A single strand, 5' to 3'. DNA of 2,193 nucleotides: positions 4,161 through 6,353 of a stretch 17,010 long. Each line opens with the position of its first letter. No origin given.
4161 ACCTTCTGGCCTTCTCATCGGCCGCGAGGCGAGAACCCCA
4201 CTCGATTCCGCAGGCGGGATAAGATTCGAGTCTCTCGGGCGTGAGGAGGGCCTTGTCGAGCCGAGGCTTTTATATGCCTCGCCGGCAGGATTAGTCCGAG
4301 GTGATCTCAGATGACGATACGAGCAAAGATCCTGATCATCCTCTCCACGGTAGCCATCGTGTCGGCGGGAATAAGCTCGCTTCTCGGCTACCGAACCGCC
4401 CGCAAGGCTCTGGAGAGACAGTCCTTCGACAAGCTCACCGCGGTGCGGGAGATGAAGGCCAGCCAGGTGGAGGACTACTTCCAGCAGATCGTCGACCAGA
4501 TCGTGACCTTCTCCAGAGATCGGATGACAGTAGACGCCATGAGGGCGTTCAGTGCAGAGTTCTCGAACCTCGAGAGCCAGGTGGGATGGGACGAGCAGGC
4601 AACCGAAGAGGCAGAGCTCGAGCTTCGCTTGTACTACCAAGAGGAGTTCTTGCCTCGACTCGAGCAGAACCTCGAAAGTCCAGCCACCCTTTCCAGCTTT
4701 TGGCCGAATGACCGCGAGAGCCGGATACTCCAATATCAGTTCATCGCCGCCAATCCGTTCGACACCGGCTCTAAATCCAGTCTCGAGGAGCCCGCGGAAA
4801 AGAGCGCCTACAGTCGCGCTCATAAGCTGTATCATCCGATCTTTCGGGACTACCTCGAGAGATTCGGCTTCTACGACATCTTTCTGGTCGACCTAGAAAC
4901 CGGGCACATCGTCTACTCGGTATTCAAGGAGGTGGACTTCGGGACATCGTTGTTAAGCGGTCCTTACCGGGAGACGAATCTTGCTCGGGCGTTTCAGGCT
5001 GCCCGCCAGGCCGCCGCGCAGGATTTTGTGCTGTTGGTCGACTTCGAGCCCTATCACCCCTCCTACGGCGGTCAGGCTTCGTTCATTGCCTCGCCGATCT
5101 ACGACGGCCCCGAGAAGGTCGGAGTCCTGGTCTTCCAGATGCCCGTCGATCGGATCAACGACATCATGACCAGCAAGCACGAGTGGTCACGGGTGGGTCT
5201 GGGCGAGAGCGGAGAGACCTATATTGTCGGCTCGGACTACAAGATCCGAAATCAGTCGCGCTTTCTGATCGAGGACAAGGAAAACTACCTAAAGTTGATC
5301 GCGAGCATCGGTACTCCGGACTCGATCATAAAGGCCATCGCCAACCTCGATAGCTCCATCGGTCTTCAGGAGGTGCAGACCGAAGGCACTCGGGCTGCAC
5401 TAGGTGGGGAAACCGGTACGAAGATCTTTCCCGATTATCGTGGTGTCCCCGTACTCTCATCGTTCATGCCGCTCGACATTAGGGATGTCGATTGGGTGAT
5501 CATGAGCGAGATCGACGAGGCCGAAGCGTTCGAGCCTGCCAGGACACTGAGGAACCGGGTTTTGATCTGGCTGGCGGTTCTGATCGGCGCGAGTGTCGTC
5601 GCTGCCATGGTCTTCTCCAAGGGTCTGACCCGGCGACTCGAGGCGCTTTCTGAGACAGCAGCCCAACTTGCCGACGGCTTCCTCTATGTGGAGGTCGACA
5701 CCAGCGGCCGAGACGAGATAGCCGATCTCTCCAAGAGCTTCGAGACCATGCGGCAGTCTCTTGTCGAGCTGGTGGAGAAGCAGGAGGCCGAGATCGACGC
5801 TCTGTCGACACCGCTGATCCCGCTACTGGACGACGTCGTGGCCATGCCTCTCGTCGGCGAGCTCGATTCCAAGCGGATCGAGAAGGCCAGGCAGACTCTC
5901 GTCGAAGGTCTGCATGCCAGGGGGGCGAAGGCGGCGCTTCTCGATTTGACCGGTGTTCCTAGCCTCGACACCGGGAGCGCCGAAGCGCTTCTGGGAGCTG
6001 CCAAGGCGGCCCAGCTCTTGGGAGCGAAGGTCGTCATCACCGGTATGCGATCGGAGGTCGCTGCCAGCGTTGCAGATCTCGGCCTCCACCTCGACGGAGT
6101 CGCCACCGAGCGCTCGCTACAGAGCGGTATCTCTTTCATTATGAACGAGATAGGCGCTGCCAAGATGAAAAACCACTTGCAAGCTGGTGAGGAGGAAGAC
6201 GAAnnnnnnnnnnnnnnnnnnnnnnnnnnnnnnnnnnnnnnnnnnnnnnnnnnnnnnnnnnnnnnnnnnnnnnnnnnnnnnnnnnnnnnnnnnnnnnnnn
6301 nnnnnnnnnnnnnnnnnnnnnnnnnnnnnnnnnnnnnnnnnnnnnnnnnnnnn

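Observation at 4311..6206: Stressosome RsbR paralog with an extracytoplasmic dCache sensor, two TM helices and a HAMP domain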

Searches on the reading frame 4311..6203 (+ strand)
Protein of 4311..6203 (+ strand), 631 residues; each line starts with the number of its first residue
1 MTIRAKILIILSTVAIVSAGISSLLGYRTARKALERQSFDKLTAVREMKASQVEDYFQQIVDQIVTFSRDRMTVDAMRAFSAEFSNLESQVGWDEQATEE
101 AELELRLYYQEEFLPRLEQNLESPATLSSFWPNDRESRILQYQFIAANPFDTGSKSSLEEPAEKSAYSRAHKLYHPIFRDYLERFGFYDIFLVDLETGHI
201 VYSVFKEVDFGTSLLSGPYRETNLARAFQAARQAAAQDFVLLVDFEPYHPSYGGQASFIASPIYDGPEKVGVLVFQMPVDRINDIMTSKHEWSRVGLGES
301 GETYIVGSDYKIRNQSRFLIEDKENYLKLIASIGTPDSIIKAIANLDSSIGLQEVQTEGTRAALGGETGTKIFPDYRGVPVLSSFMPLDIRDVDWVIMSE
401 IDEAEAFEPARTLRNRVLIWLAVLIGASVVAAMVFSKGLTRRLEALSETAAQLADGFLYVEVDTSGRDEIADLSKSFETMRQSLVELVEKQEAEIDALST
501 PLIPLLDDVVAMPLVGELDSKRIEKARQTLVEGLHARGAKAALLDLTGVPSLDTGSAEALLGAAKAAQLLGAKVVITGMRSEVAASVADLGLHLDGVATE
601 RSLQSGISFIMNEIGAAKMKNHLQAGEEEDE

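Call 3: search_protein_families(library=pfam, proteins=[window:4311-6203:+], max_evalue=1)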
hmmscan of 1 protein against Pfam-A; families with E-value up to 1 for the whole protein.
window:4311-6203:+ (631 aa): 7 families
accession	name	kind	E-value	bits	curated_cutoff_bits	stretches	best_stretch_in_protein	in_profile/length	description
PF01740.26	STAS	-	1.5e-11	44.4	22.6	1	506-593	7-94/106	STAS domain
PF00672.30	HAMP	-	1.4e-09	38.6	25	1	435-485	2-52/53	HAMP domain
PF02743.24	dCache_1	-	1.9e-07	31.3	45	1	186-341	67-210/240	Cache domain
PF13466.11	STAS_2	-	3.5e-06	27.5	29.2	1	514-592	3-79/80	STAS domain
PF11684.13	DUF3280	-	0.031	15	30.1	1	519-605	25-113/138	Protein of unknown function (DUF2380)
PF18516.7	RuvC_1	-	0.23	11.1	26.2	1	17-90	55-128/244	RuvC nuclease domain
PF16767.10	KinB_sensor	-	0.46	11.4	27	0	471-495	95-119/122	Sensor domain of alginate biosynthesis sensor protein KinB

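Call 6: search_protein_families(library=ncbifam, proteins=[window:4311-6203:+], max_evalue=0.01)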
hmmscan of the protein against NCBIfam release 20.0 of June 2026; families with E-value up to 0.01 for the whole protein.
window:4311-6203:+ (631 aa): 18 families
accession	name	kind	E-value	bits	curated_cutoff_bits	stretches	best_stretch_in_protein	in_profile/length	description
NF052652.1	YtvA_fam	equivalog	1.6e-19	70.4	250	1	480-604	116-240/243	YtvA family blue-light photoreceptor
NF033092.0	HK_WalK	equivalog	1.1e-08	34.2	725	1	405-512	167-274/594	cell wall metabolism sensor histidine kinase WalK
NF038263.1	prot_phos_SiaA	equivalog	2.5e-08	32.9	700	1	390-494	284-389/658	biofilm regulation protein phosphatase SiaA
NF040691.1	MtrAB_MtrB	equivalog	4.4e-07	29.3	450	1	413-491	186-264/507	MtrAB system histidine kinase MtrB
TIGR00377.1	ant_ant_sig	superfamily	6.5e-06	26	53.45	1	508-585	12-89/108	anti-sigma factor antagonist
NF012163.2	BaeS_SmeS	equivalog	1.8e-05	23.8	500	1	412-487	161-236/457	sensor histidine kinase efflux regulator BaeS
NF008312.0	PRK11100.1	equivalog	2.4e-05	23.4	356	1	414-484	181-250/477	two-component system sensor histidine kinase CreC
NF007004.0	PRK09467.1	equivalog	7.6e-05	21.7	415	1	418-490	159-231/440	two-component system sensor histidine kinase EnvZ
NF045900.1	HisKinCpxALeg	equivalog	0.00017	20.5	800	1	421-502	160-242/451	two-component system sensor histidine kinase CpxA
TIGR02886.1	spore_II_AA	equivalog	0.00018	21.4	114.75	1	507-584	7-84/106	anti-sigma F factor antagonist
NF007837.0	PRK10549.1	equivalog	0.00054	18.8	603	1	417-484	168-233/466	envelope stress sensor histidine kinase BaeS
NF047851.1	MCPCitTducer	equivalog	0.00067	18.8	900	1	420-495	199-273/553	methyl-accepting chemotaxis citrate transducer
NF012226.0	AdeS_HK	equivalog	0.00094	18.4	500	0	415-490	58-137/353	two-component sensor histidine kinase AdeS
NF038389.1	ArsS_fam_HK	equivalog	0.0024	17.4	250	0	413-489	128-204/403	ArsS family sensor histidine kinase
NF053592.1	HK_near_YfiR_like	equivalog_domain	0.0032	17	194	1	411-481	144-218/223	sensor histidine kinase, YfiR-like protein-associated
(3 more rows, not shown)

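Call 7: search_solved_structures(query=window:4311-6203:+, max_evalue=0.01, show_alignments=5)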
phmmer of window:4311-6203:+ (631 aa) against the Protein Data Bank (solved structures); distinct sequences matched with E-value up to 0.01: 30.
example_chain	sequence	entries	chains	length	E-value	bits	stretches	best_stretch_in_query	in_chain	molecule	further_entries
6qcm_CD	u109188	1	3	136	1.6e-19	73.2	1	488-608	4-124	RsbR protein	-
7b0u_A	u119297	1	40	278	5.1e-19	71.6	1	487-608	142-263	RsbR protein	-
9o4r_A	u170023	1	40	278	5.1e-19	71.6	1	487-608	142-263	RsbR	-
9o3o_A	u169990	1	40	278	5.2e-19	71.5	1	487-608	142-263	STAS domain-containing protein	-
9o5l_A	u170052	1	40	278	7.1e-19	71.1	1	487-608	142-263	STAS domain-containing protein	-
6qcm_CB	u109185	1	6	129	7.6e-19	71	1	495-608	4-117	RsbR protein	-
6qcm_AB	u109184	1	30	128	9.5e-19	70.7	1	495-608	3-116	RsbR protein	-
9o3z_A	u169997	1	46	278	2.6e-18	69.3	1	487-608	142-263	RsbR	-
9o4h_A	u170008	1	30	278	3.5e-18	68.8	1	487-608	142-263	RsbR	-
7o0i_B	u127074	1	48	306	1.3e-13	53.7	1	482-612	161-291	Anti-anti-sigma factor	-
6qcm_AD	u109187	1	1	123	1.8e-13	53.2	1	488-585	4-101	RsbR protein,RsbR protein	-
6qcm_A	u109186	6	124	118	1.6e-11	46.9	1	506-615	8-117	RsbS protein | RsbT antagonist protein RsbS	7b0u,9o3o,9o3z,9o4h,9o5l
6jhk_A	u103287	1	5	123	2.2e-11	46.4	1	501-615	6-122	RsbS negative regulator of sigma-B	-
9o4r_a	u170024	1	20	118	2.3e-11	46.3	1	506-615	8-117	RsbT antagonist protein RsbS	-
2mwg_A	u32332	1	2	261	6.7e-11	44.8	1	480-606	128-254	Blue-light photoreceptor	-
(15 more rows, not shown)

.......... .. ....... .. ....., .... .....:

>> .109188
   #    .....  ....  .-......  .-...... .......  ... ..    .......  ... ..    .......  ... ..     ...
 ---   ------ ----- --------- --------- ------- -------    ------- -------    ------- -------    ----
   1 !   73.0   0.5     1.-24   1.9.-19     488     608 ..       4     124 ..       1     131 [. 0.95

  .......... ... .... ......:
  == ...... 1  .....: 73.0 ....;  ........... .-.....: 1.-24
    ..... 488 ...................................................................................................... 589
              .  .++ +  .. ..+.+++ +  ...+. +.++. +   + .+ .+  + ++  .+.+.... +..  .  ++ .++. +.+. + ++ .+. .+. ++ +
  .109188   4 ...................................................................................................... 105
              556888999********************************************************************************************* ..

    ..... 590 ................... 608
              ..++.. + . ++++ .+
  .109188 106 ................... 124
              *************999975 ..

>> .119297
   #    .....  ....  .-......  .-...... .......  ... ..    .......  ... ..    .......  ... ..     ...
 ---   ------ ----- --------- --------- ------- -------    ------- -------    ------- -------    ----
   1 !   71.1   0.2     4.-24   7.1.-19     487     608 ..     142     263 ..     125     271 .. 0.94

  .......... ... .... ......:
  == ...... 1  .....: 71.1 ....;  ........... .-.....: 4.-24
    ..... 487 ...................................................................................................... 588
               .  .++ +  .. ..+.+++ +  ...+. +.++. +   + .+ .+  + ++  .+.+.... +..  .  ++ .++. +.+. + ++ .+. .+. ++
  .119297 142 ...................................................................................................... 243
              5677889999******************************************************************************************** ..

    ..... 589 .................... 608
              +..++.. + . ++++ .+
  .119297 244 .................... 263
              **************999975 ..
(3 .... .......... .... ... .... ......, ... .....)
